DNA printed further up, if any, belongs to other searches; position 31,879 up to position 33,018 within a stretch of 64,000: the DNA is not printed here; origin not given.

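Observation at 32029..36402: LpxC-family deacetylase clustered with a GnnA/GnnB- or WbpB/WbpE-like oxidoreductase plus aminotransferase pair and FolE2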

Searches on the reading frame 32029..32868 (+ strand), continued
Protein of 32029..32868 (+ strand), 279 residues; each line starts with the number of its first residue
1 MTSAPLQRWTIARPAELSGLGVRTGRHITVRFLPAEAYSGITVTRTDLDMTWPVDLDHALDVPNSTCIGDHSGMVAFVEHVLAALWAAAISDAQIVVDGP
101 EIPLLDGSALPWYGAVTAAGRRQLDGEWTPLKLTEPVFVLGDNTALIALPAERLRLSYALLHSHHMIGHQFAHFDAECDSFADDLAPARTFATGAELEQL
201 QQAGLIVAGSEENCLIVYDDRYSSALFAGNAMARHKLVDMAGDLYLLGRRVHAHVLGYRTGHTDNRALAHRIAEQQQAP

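Call 51: search_protein_families(library=ncbifam, proteins=[P0098, P0004, P0017, P0022, P0035, P0048, P0055, P0085, P0062], max_evalue=1e-20)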
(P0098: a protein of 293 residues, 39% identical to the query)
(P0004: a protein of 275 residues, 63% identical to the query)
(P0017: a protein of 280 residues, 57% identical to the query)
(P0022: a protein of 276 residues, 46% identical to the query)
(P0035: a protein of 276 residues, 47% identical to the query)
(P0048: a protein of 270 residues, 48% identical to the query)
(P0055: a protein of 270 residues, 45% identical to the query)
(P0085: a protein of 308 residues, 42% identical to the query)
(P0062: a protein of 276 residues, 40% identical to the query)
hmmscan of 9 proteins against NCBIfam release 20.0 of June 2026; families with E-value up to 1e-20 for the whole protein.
P0098 (293 aa): 3 families
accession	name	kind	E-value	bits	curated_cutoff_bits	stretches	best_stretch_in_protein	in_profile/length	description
TIGR00325.1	lpxC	equivalog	1.6e-74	250.9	187.25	1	9-275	3-273/297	UDP-3-O-acyl-N-acetylglucosamine deacetylase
NF009667.0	PRK13188.1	equivalog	3e-67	227.3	465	1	8-275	4-300/464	bifunctional UDP-3-O-[3-hydroxymyristoyl] N-acetylglucosamine deacetylase/3-hydroxyacyl-ACP dehydratase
NF009666.0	PRK13187.1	equivalog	2.4e-50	171.4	423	1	8-274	10-291/305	UDP-3-O-acyl N-acetylglycosamine deacetylase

P0004 (275 aa): 3 families
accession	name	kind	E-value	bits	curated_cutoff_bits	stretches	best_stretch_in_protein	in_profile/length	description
TIGR00325.1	lpxC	equivalog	3.9e-61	207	187.25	1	6-273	3-274/297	UDP-3-O-acyl-N-acetylglucosamine deacetylase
NF009667.0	PRK13188.1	equivalog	3.5e-52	177.6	465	1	6-222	5-224/464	bifunctional UDP-3-O-[3-hydroxymyristoyl] N-acetylglucosamine deacetylase/3-hydroxyacyl-ACP dehydratase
NF009666.0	PRK13187.1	equivalog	6.6e-29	101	423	1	7-269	12-289/305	UDP-3-O-acyl N-acetylglycosamine deacetylase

P0017 (280 aa): 3 families
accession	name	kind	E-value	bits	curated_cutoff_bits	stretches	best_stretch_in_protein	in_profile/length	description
TIGR00325.1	lpxC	equivalog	1.2e-52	179.1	187.25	1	12-278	4-274/297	UDP-3-O-acyl-N-acetylglucosamine deacetylase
NF009667.0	PRK13188.1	equivalog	4.4e-46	157.5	465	1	10-226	4-223/464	bifunctional UDP-3-O-[3-hydroxymyristoyl] N-acetylglucosamine deacetylase/3-hydroxyacyl-ACP dehydratase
NF009666.0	PRK13187.1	equivalog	1.9e-24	86.3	423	1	11-276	11-291/305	UDP-3-O-acyl N-acetylglycosamine deacetylase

P0022 (276 aa): 3 families
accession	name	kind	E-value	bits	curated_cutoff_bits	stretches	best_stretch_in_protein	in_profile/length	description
TIGR00325.1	lpxC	equivalog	9.6e-56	189.3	187.25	1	6-271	3-272/297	UDP-3-O-acyl-N-acetylglucosamine deacetylase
NF009667.0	PRK13188.1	equivalog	1.3e-46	159.2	465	1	6-222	5-224/464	bifunctional UDP-3-O-[3-hydroxymyristoyl] N-acetylglucosamine deacetylase/3-hydroxyacyl-ACP dehydratase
NF009666.0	PRK13187.1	equivalog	8.4e-28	97.3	423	1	6-275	11-295/305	UDP-3-O-acyl N-acetylglycosamine deacetylase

P0035 (276 aa): 3 families
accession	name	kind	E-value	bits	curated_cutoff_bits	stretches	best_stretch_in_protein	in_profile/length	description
TIGR00325.1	lpxC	equivalog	3.2e-59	200.7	187.25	1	5-271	4-273/297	UDP-3-O-acyl-N-acetylglucosamine deacetylase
NF009667.0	PRK13188.1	equivalog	1.2e-44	152.8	465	1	2-221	3-224/464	bifunctional UDP-3-O-[3-hydroxymyristoyl] N-acetylglucosamine deacetylase/3-hydroxyacyl-ACP dehydratase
NF009666.0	PRK13187.1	equivalog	3.6e-28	98.6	423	1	7-271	14-292/305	UDP-3-O-acyl N-acetylglycosamine deacetylase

P0048 (270 aa): 3 families
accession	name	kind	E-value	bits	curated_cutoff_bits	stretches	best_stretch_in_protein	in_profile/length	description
TIGR00325.1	lpxC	equivalog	3.9e-51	174.2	187.25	1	2-268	2-273/297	UDP-3-O-acyl-N-acetylglucosamine deacetylase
NF009667.0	PRK13188.1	equivalog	3.6e-48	164.4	465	1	2-217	4-223/464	bifunctional UDP-3-O-[3-hydroxymyristoyl] N-acetylglucosamine deacetylase/3-hydroxyacyl-ACP dehydratase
NF009666.0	PRK13187.1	equivalog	1.6e-35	122.7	423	1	2-266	10-290/305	UDP-3-O-acyl N-acetylglycosamine deacetylase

P0055 (270 aa): 3 families
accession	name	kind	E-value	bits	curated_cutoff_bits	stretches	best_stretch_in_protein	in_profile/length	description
TIGR00325.1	lpxC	equivalog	2e-47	162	187.25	1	2-268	2-273/297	UDP-3-O-acyl-N-acetylglucosamine deacetylase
NF009667.0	PRK13188.1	equivalog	4.7e-46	157.4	465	1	2-214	4-220/464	bifunctional UDP-3-O-[3-hydroxymyristoyl] N-acetylglucosamine deacetylase/3-hydroxyacyl-ACP dehydratase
NF009666.0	PRK13187.1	equivalog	5.2e-30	104.6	423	1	3-264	11-288/305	UDP-3-O-acyl N-acetylglycosamine deacetylase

P0085 (308 aa): 3 families
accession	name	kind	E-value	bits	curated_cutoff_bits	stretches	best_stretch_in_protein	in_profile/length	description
TIGR00325.1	lpxC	equivalog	1.1e-79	267.9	187.25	1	12-274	5-272/297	UDP-3-O-acyl-N-acetylglucosamine deacetylase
NF009667.0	PRK13188.1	equivalog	1.8e-53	181.9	465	1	9-277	4-302/464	bifunctional UDP-3-O-[3-hydroxymyristoyl] N-acetylglucosamine deacetylase/3-hydroxyacyl-ACP dehydratase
NF009666.0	PRK13187.1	equivalog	2.1e-39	135.4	423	1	9-276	10-293/305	UDP-3-O-acyl N-acetylglycosamine deacetylase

P0062 (276 aa): 3 families
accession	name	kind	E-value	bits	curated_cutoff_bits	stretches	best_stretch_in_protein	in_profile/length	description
TIGR00325.1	lpxC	equivalog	8.4e-75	251.9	187.25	1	9-273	4-271/297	UDP-3-O-acyl-N-acetylglucosamine deacetylase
NF009667.0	PRK13188.1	equivalog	4e-65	220.3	465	1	9-221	6-220/464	bifunctional UDP-3-O-[3-hydroxymyristoyl] N-acetylglucosamine deacetylase/3-hydroxyacyl-ACP dehydratase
NF009666.0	PRK13187.1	equivalog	1.6e-42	145.7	423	1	9-272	12-289/305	UDP-3-O-acyl N-acetylglycosamine deacetylase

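Call 53: find_homologous_proteins(query=L025:12196-13422:+, max_evalue=1e-20)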
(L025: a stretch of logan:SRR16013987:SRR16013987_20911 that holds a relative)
Query L025:12196-13422:+ (409 aa): 583 proteins with E <= 1e-20 among 8000 candidates; the best 120 are listed.
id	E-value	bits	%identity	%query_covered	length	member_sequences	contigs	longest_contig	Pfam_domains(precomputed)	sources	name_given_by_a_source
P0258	9.5e-269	909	100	100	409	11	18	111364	PF02684.22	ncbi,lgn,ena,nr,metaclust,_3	ncbi:MAG: hypothetical protein GX785_14365 [Armatimonadetes bacterium]|nr:hypothetical protein [Arma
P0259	8.9e-237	804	90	100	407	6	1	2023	PF02684.22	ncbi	-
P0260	3.3e-170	585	67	99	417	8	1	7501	PF02684.22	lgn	-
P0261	7.1e-165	567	61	99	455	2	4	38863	PF02684.22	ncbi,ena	-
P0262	1.9e-164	566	65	99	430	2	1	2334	PF02684.22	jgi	-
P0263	4.8e-161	554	65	99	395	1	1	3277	PF02684.22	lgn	-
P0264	1.6e-88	316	68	57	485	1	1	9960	PF00132.31,PF13720.12,PF02684.22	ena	-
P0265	5.4e-88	314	69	50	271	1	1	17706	PF02684.22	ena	-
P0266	2.2e-86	309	44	98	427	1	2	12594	PF02684.22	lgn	-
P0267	3.5e-85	305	45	98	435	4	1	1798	PF02684.22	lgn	-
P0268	9.6e-80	287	41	98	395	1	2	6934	PF02684.22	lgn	-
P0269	1.7e-79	286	41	99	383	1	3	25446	PF02684.22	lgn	-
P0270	4.7e-79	284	41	98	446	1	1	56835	PF02684.22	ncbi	-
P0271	1.8e-78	282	40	98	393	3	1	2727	PF02684.22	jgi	jgi:lipid-A-disaccharide synthase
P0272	7.5e-78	280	41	98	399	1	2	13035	PF02684.22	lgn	-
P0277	2.1e-76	276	39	98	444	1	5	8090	PF02684.22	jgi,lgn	jgi:lipid-A-disaccharide synthase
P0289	1.8e-71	259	40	98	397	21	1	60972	PF02684.22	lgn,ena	-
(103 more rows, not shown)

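Call 54: find_encoding_contigs(protein=P0289, flank=10000, max_places=4)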
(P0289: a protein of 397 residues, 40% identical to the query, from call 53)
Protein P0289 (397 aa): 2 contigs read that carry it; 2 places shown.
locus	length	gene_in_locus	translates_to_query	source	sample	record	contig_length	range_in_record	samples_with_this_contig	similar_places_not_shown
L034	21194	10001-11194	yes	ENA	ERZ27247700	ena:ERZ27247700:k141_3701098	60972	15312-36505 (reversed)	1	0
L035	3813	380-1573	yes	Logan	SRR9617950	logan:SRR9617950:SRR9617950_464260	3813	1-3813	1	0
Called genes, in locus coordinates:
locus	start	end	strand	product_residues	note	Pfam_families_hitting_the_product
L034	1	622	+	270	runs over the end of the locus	-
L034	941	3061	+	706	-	PF22352:K319L-like_PKD, PF00395:SLH (faint)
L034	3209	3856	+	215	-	PF13174:TPR_6 (faint), PF13424:TPR_12 (faint), PF07719:TPR_2 (faint), PF23914:TPR_CcmH_CycH (faint), PF12895:ANAPC3 (faint), PF14559:TPR_19 (weak), PF13432:TPR_16 (weak), PF13428:TPR_14 (weak), +5 more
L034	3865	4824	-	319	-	PF13620:CarboxypepD_reg (weak)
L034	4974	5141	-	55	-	-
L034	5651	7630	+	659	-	PF15907:Itfg2 (faint), PF13517:FG-GAP_3 (weak), PF14783:BBS2_Mid (faint), PF13517:FG-GAP_3, PF13570:Beta-prop_ACSF4, PF13517:FG-GAP_3, PF01839:FG-GAP (weak), PF13517:FG-GAP_3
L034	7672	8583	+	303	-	PF03331:LpxC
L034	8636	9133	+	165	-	PF07977:FabA, PF22818:ApeI-like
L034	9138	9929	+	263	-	PF25084:LbH_EIF2B (faint), PF25087:GMPPB_C (faint), PF00132:Hexapep, PF13720:Acetyltransf_11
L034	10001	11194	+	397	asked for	PF02684:LpxB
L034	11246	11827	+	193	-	PF04191:PEMT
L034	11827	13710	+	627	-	PF00664:ABC_membrane, PF00005:ABC_tran, PF02463:SMC_N (faint), PF13191:AAA_16 (weak)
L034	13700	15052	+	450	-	PF04413:Glycos_transf_N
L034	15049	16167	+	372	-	PF02606:LpxK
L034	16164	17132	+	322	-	PF03279:Lip_A_acyltrans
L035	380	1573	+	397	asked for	PF02684:LpxB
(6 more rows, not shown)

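Call 55: find_encoding_contigs(protein=P0277, flank=10000, max_places=5)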
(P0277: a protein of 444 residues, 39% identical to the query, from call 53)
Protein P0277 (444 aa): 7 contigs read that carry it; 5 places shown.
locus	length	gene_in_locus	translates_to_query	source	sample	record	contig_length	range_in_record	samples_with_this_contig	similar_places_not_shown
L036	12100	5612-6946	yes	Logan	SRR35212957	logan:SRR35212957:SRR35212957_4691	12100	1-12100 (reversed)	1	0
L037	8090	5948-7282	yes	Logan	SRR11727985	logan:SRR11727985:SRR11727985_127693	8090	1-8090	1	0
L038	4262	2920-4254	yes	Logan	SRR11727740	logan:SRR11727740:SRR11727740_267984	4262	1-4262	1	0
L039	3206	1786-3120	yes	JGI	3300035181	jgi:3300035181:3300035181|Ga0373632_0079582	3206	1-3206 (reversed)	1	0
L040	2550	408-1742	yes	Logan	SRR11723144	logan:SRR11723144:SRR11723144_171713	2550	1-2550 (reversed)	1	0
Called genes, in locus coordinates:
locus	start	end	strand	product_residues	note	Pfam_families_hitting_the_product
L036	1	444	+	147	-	?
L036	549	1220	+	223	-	PF03938:OmpH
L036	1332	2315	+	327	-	-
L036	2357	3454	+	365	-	PF04613:LpxD, PF25087:GMPPB_C (weak), PF00132:Hexapep, PF25084:LbH_EIF2B (weak), PF00132:Hexapep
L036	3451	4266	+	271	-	PF03331:LpxC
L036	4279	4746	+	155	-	PF22817:ApeP-like (weak), PF07977:FabA, PF22818:ApeI-like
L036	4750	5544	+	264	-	PF25087:GMPPB_C (weak), PF25084:LbH_EIF2B (faint), PF00132:Hexapep, PF13720:Acetyltransf_11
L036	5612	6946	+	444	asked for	PF02684:LpxB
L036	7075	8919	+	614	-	PF00664:ABC_membrane, PF00005:ABC_tran, PF02463:SMC_N (faint)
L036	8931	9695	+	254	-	PF04028:DUF374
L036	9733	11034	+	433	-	PF13579:Glyco_trans_4_4 (weak), PF04413:Glycos_transf_N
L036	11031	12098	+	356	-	?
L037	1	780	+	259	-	?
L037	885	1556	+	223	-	PF03938:OmpH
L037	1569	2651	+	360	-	-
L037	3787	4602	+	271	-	PF03331:LpxC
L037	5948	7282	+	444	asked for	PF02684:LpxB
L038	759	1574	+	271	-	PF03331:LpxC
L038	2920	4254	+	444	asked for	PF02684:LpxB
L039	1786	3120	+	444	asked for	PF02684:LpxB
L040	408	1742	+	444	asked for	PF02684:LpxB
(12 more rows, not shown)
